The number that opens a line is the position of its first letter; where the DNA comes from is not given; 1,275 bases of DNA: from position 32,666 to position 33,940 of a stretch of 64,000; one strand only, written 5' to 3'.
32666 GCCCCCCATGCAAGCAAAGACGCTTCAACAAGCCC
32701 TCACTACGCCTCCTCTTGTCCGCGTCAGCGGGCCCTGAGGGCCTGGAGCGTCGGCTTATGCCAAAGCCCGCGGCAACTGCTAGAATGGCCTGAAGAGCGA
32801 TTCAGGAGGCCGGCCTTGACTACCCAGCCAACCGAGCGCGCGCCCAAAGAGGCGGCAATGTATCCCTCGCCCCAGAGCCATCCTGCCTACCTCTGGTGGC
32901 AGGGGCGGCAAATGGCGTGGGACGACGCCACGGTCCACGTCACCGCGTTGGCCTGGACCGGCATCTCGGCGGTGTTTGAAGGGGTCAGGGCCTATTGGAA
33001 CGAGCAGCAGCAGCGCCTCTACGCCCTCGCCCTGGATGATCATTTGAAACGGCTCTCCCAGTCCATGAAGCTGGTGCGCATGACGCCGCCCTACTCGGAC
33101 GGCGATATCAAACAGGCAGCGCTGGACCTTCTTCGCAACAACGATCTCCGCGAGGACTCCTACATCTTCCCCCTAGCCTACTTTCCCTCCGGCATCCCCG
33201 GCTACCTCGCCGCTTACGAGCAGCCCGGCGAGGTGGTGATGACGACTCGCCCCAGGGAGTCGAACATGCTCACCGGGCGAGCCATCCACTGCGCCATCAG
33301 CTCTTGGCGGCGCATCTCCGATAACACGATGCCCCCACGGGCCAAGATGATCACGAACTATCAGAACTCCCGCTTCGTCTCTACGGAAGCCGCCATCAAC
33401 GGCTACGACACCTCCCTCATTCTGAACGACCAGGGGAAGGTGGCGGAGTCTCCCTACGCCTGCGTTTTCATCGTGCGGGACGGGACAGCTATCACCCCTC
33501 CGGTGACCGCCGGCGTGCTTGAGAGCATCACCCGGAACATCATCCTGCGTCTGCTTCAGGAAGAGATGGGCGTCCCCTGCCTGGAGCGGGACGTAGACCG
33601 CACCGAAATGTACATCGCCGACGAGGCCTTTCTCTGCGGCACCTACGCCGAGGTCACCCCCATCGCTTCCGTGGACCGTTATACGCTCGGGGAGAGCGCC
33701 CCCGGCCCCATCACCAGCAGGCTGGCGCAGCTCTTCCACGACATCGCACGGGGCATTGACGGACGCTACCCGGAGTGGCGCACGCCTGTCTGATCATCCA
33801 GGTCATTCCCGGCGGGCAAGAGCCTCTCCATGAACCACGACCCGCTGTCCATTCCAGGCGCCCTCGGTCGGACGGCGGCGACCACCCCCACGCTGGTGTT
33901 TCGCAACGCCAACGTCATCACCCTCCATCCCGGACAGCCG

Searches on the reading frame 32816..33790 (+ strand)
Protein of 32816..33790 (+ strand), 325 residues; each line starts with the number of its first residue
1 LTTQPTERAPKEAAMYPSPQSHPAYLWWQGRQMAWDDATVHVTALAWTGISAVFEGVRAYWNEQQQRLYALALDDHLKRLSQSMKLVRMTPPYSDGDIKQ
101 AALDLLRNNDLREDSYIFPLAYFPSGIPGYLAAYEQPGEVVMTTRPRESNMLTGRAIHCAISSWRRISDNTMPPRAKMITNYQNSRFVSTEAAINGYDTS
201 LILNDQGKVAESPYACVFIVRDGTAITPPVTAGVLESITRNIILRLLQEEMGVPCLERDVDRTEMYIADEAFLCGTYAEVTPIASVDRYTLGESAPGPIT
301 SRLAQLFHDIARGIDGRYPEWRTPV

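Call 9: search_protein_families(library=pfam, proteins=[window:32816-33790:+])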
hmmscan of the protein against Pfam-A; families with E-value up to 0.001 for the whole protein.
window:32816-33790:+ (325 aa): 1 family
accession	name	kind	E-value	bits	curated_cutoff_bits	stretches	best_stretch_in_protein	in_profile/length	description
PF01063.24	Aminotran_4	-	4e-40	138.5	28.5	1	53-286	2-223/223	Amino-transferase class IV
